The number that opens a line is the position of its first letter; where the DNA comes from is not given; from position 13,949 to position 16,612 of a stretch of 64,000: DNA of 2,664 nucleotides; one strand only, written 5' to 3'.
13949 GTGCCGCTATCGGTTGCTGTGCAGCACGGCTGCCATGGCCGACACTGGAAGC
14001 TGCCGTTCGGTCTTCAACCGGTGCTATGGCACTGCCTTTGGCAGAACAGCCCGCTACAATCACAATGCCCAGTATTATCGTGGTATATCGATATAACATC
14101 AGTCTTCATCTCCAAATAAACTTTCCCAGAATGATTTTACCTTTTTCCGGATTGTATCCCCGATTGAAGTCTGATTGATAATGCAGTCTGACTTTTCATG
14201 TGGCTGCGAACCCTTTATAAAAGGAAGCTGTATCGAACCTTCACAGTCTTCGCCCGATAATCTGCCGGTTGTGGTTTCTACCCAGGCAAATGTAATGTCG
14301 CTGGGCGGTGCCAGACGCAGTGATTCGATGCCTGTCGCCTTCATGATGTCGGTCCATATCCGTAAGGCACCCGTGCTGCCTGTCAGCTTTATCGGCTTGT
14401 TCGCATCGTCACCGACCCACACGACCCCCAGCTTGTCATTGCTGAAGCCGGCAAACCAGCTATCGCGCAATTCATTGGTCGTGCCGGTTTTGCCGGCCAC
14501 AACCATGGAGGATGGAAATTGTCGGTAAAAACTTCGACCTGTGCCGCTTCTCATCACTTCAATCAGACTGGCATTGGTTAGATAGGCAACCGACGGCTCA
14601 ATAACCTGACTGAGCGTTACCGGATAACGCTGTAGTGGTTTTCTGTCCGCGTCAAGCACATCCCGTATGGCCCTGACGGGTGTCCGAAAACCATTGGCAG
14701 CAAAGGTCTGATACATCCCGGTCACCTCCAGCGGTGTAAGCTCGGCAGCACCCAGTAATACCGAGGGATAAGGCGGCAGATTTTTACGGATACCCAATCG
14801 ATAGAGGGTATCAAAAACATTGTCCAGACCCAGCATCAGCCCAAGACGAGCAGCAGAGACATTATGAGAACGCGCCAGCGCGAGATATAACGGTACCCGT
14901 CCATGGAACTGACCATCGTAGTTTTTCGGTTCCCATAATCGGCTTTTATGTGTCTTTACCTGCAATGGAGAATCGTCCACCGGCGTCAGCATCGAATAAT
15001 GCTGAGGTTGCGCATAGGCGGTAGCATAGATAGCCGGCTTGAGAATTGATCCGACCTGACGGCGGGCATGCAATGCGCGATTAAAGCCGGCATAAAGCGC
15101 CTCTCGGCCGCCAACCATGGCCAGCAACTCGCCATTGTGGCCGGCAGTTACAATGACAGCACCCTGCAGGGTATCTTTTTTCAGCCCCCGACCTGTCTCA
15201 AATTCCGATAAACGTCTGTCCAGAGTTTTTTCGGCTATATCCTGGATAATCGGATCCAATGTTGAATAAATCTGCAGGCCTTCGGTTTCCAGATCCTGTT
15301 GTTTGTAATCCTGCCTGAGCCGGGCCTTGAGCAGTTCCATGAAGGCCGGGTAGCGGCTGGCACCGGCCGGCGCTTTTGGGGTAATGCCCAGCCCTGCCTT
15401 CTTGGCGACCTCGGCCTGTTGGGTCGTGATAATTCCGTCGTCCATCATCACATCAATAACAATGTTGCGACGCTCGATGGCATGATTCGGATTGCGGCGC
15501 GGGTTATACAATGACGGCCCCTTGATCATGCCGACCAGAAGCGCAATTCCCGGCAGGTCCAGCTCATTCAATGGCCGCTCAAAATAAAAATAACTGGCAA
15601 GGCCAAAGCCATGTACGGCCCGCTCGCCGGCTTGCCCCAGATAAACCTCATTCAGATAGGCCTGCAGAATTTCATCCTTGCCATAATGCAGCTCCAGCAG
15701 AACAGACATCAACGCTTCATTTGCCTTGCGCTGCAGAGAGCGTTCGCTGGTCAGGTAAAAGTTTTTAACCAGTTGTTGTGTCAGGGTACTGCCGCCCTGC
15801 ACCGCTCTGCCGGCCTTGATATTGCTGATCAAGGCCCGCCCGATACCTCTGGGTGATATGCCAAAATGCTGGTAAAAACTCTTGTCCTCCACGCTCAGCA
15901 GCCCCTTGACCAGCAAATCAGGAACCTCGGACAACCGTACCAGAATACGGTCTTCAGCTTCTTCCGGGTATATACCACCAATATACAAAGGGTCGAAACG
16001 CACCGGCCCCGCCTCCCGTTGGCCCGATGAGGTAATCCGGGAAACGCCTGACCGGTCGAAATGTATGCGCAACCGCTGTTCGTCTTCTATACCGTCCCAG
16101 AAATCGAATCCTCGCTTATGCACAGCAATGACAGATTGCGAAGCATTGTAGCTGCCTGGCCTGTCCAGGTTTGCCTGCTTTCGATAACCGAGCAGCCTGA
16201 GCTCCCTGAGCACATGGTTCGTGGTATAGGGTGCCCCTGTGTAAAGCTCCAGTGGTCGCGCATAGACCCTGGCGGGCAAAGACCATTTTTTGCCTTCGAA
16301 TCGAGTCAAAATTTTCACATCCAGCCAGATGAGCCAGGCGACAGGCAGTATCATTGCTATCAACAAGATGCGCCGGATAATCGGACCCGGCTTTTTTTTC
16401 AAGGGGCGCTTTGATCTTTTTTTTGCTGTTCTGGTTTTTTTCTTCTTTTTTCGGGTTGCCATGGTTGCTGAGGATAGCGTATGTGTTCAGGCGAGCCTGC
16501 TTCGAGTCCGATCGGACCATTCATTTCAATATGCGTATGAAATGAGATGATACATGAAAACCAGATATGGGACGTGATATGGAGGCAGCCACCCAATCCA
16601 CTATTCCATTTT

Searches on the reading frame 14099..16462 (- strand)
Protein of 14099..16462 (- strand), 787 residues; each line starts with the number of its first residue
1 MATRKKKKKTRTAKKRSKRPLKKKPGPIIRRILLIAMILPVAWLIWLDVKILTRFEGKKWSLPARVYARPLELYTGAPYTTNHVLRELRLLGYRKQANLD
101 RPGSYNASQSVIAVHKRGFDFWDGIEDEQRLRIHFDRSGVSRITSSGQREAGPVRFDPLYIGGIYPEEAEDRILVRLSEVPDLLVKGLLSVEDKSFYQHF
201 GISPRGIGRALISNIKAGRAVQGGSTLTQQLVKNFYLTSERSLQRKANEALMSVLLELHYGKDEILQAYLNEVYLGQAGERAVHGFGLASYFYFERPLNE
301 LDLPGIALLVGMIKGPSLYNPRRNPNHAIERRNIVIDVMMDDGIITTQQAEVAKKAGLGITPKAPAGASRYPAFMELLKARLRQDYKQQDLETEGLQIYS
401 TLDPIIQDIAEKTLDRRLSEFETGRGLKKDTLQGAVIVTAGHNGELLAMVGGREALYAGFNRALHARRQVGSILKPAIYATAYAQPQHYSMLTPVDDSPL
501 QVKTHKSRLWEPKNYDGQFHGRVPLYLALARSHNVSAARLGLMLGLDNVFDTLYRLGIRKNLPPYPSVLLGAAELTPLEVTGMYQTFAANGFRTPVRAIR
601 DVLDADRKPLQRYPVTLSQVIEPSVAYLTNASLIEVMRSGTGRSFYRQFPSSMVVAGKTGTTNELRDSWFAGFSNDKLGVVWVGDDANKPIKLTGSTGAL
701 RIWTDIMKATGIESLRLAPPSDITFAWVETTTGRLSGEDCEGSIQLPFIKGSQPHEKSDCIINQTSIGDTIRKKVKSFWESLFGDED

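Call 13: find_related_loci(query=window:14099-16462:-, collection=genome_contigs, flank=10000)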
Query window:14099-16462:- (787 aa) in genome_contigs; peptide patterns used: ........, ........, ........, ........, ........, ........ (x = any residue, [..] = any of these).
600 stretches matched a pattern (row limit reached: there are more); 596 encode a relative of the query (tblastn E <= 1e-3); the best 80 are kept; 80 distinct loci.
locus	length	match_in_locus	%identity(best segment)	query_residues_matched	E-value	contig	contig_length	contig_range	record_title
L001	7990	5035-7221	49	34-760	0e+0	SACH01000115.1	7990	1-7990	MAG: Gammaproteobacteria bacterium isolate INTA.CYC.166 contig-100_8329, whole genome shotgun sequence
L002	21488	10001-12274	47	7-760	0e+0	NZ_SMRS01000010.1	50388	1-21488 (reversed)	Nitrincola tapanii strain MEB193 NODE_10_length_50388_cov_96.816796, whole genome shotgun sequence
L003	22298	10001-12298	48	4-783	0e+0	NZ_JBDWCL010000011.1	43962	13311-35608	MAG: Marinobacter sp. isolate CI.60.F.C2_37_44 CI_60_F_C2_37_44_000000000011, whole genome shotgun sequence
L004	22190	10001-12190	39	35-773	4e-148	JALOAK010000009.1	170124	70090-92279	MAG: Lysobacterales bacterium isolate SO_2017_LW2 bin 156 scaffold_159_c1_LW138R_2017, whole genome shotgun sequence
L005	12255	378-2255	34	170-771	1e-96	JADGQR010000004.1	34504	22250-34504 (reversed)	MAG: Gemmatimonadaceae bacterium isolate Chersky_446 k127_130840, whole genome shotgun sequence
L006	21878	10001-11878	34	170-764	4e-83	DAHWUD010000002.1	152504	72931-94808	MAG TPA_asm: Candidatus Amesbacteria bacterium isolate clean1528 NODE_2_length_152504_cov_61.873152, whole genome shotgu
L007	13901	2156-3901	33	168-754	1e-80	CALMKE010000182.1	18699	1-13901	MAG TPA_asm: uncultured Gemmatimonadetes bacterium isolate SRR6670122_bin.51_CONCOCT_v1.1_MAG genome assembly, contig: E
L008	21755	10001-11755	31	170-756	2e-78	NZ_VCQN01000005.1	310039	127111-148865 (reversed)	Bacillus sp. BHET2 NODE_5_length_310039_cov_51.9954, whole genome shotgun sequence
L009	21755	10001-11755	30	170-756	2e-76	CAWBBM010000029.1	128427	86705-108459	MAG: uncultured Bacillaceae bacterium isolate MFD02923.bin.1.85 genome assembly, contig: contig_53918, whole genome shot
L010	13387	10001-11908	29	170-707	5e-62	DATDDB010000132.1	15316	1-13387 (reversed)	MAG TPA_asm: Gallionellaceae bacterium isolate SMAG_U163 k141_185097, whole genome shotgun sequence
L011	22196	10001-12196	40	172-761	3e-50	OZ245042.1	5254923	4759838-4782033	MAG: Rhodobiaceae bacterium isolate 4ee551db-ea5e-41c0-a69a-513653a794c3 genome assembly, chromosome: 1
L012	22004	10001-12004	41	170-708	9e-47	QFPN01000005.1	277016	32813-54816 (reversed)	MAG: Ancylobacter novellus isolate S2_005_003_R2_43 S2_005_003_R2_scaffold_18, whole genome shotgun sequence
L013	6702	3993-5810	26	168-727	3e-45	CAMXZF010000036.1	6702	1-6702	MAG TPA_asm: uncultured Candidatus Saccharibacteria bacterium isolate SRR17635715_bin.15_metaWRAP_v1.3_MAG genome assemb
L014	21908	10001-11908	39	170-708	2e-44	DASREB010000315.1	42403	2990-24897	MAG TPA_asm: Burkholderiales bacterium isolate SMAG_U9995 k141_1403219, whole genome shotgun sequence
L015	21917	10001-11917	36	170-708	4e-44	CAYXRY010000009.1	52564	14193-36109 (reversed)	MAG TPA_asm: uncultured Bordetella sp. isolate binchicken_co298_242 genome assembly, contig: NODE_940_length_52564_cov_7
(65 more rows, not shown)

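Call 14: find_encoding_contigs(protein=window:14099-16462:-, flank=10000, max_places=10)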
Protein window:14099-16462:- (787 aa): no gene with exactly this product is on record in the collection.

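Call 16: find_homologous_proteins(query=window:14099-16462:-, max_evalue=1e-100)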
Query window:14099-16462:- (787 aa): 7992 proteins with E <= 1e-100 among 8000 candidates; the best 120 are listed.
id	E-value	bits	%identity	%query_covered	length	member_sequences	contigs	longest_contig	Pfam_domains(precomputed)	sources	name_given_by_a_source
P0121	0.0e+0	1729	97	100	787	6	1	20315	PF14814.12,PF00912.29,PF00905.28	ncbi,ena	-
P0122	0.0e+0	1447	81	98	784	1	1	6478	PF14814.12,PF00912.29,PF00905.28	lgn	-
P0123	0.0e+0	1435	80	100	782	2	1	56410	PF14814.12,PF00912.29,PF00905.28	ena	-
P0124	0.0e+0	1333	75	96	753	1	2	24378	PF14814.12,PF00912.29,PF00905.28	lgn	-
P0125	0.0e+0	1300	72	97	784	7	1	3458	PF14814.12,PF00912.29,PF00905.28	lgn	-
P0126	0.0e+0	1274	70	97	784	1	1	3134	PF14814.12,PF00912.29,PF00905.28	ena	-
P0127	0.0e+0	1271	74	94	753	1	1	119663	PF14814.12,PF00912.29,PF00905.28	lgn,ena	-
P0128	0.0e+0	1265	71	97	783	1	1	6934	PF14814.12,PF00912.29,PF00905.28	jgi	jgi:penicillin-binding protein 1B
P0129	0.0e+0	1261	70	98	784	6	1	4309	PF14814.12,PF00912.29,PF00905.28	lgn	-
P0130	0.0e+0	1242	69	99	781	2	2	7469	PF14814.12,PF00912.29,PF00905.28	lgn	-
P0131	0.0e+0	1162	74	86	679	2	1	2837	PF14814.12,PF00912.29,PF00905.28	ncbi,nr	ncbi:MAG: penicillin-binding protein 1B, partial [Gammaproteobacteria bacterium]|nr:penicillin-bindi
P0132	0.0e+0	1152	63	99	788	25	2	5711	PF14814.12,PF00912.29,PF00905.28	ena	-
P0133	0.0e+0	1150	64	99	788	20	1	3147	PF14814.12,PF00912.29,PF00905.28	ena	-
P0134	0.0e+0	1149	64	99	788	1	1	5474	PF14814.12,PF00912.29,PF00905.28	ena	-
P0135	0.0e+0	1143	63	99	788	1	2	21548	PF14814.12,PF00912.29,PF00905.28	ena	-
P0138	1.8e-261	888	54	92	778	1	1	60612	PF14814.12,PF00912.29,PF00905.28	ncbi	-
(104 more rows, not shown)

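Call 17: find_encoding_contigs(protein=P0121, flank=10000, max_places=6)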
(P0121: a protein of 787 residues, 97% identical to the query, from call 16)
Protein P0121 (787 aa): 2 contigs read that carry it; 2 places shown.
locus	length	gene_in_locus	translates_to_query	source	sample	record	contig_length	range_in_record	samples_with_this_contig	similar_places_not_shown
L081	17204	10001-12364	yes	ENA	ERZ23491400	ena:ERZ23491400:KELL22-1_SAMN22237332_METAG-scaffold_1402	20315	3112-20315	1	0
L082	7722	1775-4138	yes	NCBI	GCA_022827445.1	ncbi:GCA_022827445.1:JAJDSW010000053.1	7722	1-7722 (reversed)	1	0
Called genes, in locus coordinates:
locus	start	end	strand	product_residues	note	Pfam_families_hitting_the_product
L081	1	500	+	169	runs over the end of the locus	PF00300:His_Phos_1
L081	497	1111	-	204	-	PF01625:PMSR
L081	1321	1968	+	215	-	PF01625:PMSR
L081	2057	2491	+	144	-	PF21157:DksA_N, PF01258:zf-dskA_traR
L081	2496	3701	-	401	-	PF12838:Fer4_7, PF13183:Fer4_8, PF13237:Fer4_10 (weak), PF13534:Fer4_17, PF02754:CCG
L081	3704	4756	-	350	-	PF01565:FAD_binding_4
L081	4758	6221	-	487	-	PF01565:FAD_binding_4, PF02913:FAD-oxidase_C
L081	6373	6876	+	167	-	PF06853:DUF1249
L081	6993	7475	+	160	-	PF02082:Rrf2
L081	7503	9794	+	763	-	-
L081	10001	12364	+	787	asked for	PF14814:UB2H, PF00912:Transgly, PF00905:Transpeptidase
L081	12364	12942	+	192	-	PF07719:TPR_2 (faint), PF13414:TPR_11 (weak), PF14559:TPR_19 (weak)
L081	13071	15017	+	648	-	PF00270:DEAD (weak), PF13307:Helicase_C_2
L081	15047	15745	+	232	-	PF00814:TsaD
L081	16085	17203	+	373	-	?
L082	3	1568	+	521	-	?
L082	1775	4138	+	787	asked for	PF14814:UB2H, PF00912:Transgly, PF00905:Transpeptidase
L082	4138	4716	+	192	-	PF07719:TPR_2 (faint), PF13414:TPR_11 (weak), PF14559:TPR_19 (weak)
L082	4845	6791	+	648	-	PF00270:DEAD (weak), PF13307:Helicase_C_2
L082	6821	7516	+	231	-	PF00814:TsaD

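Call 18: find_encoding_contigs(protein=P0123, flank=10000, max_places=4)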
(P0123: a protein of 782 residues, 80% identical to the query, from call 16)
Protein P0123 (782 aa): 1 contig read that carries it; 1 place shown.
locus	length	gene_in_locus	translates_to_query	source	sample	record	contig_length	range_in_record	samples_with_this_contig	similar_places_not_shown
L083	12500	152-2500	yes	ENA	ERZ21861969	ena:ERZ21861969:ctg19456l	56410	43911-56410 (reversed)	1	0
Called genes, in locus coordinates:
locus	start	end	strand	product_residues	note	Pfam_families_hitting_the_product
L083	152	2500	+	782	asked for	PF14814:UB2H, PF00912:Transgly, PF00905:Transpeptidase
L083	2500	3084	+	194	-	PF07719:TPR_2 (faint), PF13428:TPR_14 (weak), PF13432:TPR_16, PF13414:TPR_11 (weak), PF14559:TPR_19 (weak)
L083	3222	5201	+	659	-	PF00270:DEAD (faint), PF13307:Helicase_C_2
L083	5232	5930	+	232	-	PF00814:TsaD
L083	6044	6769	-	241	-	PF01863:YgjP-like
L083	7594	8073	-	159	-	PF01668:SmpB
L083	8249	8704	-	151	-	-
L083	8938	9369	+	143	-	PF10604:Polyketide_cyc2, PF03364:Polyketide_cyc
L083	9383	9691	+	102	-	PF03658:Ub-RnfH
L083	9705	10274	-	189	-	PF04355:BamE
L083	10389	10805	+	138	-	PF27731:UCP029502 (weak), PF01475:FUR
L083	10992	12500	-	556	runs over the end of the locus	PF02463:SMC_N, PF13175:AAA_15 (faint), PF13476:AAA_23, PF13555:AAA_29 (weak), PF13304:AAA_21 (faint)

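Call 19: find_encoding_contigs(protein=P0127, flank=10000, max_places=4)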
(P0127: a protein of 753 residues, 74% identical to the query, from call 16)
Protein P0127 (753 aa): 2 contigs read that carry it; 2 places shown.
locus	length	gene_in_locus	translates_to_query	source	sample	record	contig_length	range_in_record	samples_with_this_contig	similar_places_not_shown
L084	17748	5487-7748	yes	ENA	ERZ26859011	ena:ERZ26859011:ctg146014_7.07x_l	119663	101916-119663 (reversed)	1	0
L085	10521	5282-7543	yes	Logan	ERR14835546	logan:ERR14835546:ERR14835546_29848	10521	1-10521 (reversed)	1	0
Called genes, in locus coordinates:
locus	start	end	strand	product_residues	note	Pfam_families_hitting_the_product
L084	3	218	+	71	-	?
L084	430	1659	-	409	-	PF12837:Fer4_6 (faint), PF12838:Fer4_7, PF13183:Fer4_8, PF13237:Fer4_10 (weak), PF13484:Fer4_16 (faint), PF13534:Fer4_17, PF02754:CCG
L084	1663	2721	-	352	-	PF01565:FAD_binding_4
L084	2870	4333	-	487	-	PF01565:FAD_binding_4, PF02913:FAD-oxidase_C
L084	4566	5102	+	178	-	PF06853:DUF1249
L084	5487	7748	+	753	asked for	PF14814:UB2H, PF00912:Transgly, PF00905:Transpeptidase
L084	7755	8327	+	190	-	PF13432:TPR_16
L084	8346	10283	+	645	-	PF00270:DEAD (weak), PF06733:DEAD_2 (weak), PF13307:Helicase_C_2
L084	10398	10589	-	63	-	PF07411:DUF1508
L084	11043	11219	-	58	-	-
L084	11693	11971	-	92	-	-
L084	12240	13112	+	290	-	PF05144:Phage_CRI, PF05155:G2P_X_C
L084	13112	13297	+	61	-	-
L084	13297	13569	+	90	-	-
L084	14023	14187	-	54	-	-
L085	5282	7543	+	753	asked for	PF14814:UB2H, PF00912:Transgly, PF00905:Transpeptidase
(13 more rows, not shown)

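Call 23: list_cluster_members(proteins=[P0121, P0123, P0127, P0131, P0138])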
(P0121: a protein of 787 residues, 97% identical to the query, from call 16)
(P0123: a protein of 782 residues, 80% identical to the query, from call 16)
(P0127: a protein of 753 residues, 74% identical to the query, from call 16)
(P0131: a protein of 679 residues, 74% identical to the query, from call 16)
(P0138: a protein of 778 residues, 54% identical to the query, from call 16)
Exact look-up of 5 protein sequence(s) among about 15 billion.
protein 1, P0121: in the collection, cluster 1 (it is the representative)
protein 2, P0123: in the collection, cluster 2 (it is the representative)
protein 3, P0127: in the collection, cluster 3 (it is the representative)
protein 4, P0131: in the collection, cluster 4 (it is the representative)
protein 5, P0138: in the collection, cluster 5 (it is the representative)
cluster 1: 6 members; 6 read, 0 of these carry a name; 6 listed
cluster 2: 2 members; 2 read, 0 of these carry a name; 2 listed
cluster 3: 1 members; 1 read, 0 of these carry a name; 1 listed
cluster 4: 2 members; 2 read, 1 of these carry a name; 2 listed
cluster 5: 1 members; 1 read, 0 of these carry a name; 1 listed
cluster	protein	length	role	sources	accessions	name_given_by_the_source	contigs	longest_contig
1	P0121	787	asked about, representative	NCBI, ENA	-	-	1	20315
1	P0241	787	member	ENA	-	-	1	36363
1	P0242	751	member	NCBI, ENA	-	-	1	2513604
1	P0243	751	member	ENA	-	-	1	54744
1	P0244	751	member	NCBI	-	-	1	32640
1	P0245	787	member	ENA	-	-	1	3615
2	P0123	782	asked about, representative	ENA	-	-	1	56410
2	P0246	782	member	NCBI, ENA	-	-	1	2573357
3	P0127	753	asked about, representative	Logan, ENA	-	-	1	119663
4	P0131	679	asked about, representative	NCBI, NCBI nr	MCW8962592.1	MAG: penicillin-binding protein 1B, partial [Gammaproteobacteria bacterium] | penicillin-binding protein 1B [Gammaproteobacteria bacterium]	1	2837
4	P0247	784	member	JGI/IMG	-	-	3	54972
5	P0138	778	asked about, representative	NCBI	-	-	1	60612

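Call 25: find_encoding_contigs(protein=P0242, flank=10000, max_places=6)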
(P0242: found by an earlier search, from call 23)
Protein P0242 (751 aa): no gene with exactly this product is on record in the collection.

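Call 26: find_encoding_contigs(protein=P0246, flank=10000, max_places=6)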
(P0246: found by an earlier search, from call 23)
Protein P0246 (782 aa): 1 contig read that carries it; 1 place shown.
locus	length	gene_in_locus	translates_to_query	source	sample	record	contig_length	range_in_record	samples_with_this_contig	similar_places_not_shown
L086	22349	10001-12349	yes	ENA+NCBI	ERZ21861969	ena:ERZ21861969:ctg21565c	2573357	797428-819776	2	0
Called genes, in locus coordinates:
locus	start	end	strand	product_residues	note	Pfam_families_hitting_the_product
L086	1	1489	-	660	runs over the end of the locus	PF03235:GmrSD_N, PF07510:GmrSD_C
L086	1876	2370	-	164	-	PF19865:DUF6338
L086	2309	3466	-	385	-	PF08463:EcoEI_R_C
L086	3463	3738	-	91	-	PF04313:HSDR_N (faint)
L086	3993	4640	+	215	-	PF01625:PMSR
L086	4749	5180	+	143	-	PF21157:DksA_N, PF01258:zf-dskA_traR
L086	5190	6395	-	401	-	PF12837:Fer4_6 (faint), PF12838:Fer4_7, PF13183:Fer4_8, PF13237:Fer4_10 (weak), PF13484:Fer4_16 (weak), PF13534:Fer4_17, PF02754:CCG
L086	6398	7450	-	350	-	PF01565:FAD_binding_4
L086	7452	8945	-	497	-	PF01565:FAD_binding_4, PF02913:FAD-oxidase_C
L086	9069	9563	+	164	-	PF06853:DUF1249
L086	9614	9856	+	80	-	PF02082:Rrf2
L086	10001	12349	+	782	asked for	PF14814:UB2H, PF00912:Transgly, PF00905:Transpeptidase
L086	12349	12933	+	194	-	PF07719:TPR_2 (faint), PF13432:TPR_16, PF13414:TPR_11, PF14559:TPR_19 (weak)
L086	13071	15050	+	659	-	PF00270:DEAD (faint), PF13307:Helicase_C_2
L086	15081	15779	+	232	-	PF00814:TsaD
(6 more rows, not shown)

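Call 31: find_encoding_contigs(protein=P0241, flank=10000, max_places=6)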
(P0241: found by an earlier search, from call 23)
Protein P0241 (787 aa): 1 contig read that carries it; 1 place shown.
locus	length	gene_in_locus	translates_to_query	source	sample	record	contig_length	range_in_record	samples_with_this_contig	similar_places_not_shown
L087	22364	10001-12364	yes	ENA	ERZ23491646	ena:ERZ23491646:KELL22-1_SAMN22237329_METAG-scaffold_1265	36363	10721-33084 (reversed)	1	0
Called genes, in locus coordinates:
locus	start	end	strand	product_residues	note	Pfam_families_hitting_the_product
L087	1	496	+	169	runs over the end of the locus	PF00300:His_Phos_1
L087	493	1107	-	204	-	PF01625:PMSR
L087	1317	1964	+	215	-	PF01625:PMSR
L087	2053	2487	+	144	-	PF21157:DksA_N, PF01258:zf-dskA_traR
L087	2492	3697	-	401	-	PF13187:Fer4_9 (faint), PF12838:Fer4_7, PF13183:Fer4_8, PF13237:Fer4_10 (weak), PF13484:Fer4_16 (weak), PF13534:Fer4_17, PF02754:CCG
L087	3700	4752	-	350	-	PF01565:FAD_binding_4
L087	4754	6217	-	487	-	PF01565:FAD_binding_4, PF02913:FAD-oxidase_C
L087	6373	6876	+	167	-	PF06853:DUF1249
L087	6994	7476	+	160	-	PF02082:Rrf2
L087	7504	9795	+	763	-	-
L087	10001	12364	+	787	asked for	PF14814:UB2H, PF00912:Transgly, PF00905:Transpeptidase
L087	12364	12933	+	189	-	PF07719:TPR_2 (faint), PF13181:TPR_8 (faint), PF13414:TPR_11 (weak), PF14559:TPR_19 (weak)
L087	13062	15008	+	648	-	PF00270:DEAD (weak), PF13307:Helicase_C_2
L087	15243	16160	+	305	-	PF09518:RE_HindIII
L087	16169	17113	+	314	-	PF01555:N6_N4_Mtase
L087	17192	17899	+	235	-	PF00814:TsaD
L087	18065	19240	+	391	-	PF09623:Cas_NE0113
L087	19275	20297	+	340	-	PF03787:RAMPs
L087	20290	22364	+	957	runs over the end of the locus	PF12469:Cmr2_N, PF22335:Cas10-Cmr2_palm2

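Call 32: find_encoding_contigs(protein=P0243, flank=10000, max_places=6)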
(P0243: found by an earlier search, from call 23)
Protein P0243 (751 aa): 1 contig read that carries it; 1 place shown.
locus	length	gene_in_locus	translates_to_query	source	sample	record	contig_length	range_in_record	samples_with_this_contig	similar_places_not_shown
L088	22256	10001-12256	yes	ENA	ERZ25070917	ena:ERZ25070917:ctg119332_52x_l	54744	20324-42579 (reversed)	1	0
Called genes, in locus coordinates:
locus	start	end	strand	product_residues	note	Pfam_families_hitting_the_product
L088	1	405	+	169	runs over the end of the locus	PF00300:His_Phos_1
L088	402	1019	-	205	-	PF01625:PMSR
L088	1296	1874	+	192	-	PF01625:PMSR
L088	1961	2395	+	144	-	PF21157:DksA_N, PF01258:zf-dskA_traR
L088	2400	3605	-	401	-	PF13187:Fer4_9 (faint), PF12838:Fer4_7, PF13183:Fer4_8, PF13237:Fer4_10 (weak), PF13484:Fer4_16 (weak), PF13534:Fer4_17, PF02754:CCG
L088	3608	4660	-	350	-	PF01565:FAD_binding_4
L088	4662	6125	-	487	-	PF01565:FAD_binding_4, PF02913:FAD-oxidase_C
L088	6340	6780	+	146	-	PF06853:DUF1249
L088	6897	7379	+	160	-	PF02082:Rrf2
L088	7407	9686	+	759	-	-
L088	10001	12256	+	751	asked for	PF14814:UB2H, PF00912:Transgly, PF00905:Transpeptidase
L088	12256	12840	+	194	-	PF07719:TPR_2 (faint), PF13414:TPR_11 (weak), PF14559:TPR_19 (weak)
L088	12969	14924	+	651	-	PF00270:DEAD (faint), PF13307:Helicase_C_2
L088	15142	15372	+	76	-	PF09518:RE_HindIII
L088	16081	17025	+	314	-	PF01555:N6_N4_Mtase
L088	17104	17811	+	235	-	PF00814:TsaD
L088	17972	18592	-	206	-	-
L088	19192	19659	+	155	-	PF09623:Cas_NE0113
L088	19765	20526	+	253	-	-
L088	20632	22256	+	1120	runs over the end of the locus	PF18470:Cas9_a (weak), PF13395:HNH_4, PF18541:RuvC_III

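Call 63: find_encoding_contigs(protein=P0244, flank=10000, max_places=6)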
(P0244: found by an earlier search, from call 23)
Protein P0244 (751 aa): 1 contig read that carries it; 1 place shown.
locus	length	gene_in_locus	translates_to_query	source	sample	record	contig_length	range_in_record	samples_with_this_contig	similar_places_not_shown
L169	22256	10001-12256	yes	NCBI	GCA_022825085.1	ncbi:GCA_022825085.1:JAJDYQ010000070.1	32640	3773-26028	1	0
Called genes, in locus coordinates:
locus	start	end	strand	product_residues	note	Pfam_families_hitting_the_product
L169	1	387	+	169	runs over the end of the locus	PF00300:His_Phos_1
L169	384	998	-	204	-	PF01625:PMSR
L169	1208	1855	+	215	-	PF01625:PMSR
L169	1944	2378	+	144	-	PF21157:DksA_N, PF01258:zf-dskA_traR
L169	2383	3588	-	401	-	PF13187:Fer4_9 (faint), PF12838:Fer4_7, PF13183:Fer4_8, PF13237:Fer4_10 (weak), PF13484:Fer4_16 (weak), PF13534:Fer4_17, PF02754:CCG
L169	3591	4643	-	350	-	PF01565:FAD_binding_4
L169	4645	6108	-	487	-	PF01565:FAD_binding_4, PF02913:FAD-oxidase_C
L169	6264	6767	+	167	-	PF06853:DUF1249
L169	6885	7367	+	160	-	PF02082:Rrf2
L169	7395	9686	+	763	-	-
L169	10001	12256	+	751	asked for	PF14814:UB2H, PF00912:Transgly, PF00905:Transpeptidase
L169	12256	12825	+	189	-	PF07719:TPR_2 (faint), PF13181:TPR_8 (faint), PF13414:TPR_11 (weak), PF14559:TPR_19 (weak)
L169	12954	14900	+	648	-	PF00270:DEAD (weak), PF13307:Helicase_C_2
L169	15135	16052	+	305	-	PF09518:RE_HindIII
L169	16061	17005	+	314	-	PF01555:N6_N4_Mtase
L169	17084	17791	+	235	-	PF00814:TsaD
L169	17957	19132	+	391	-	PF09623:Cas_NE0113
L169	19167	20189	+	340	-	PF03787:RAMPs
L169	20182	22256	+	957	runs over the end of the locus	PF12469:Cmr2_N, PF22335:Cas10-Cmr2_palm2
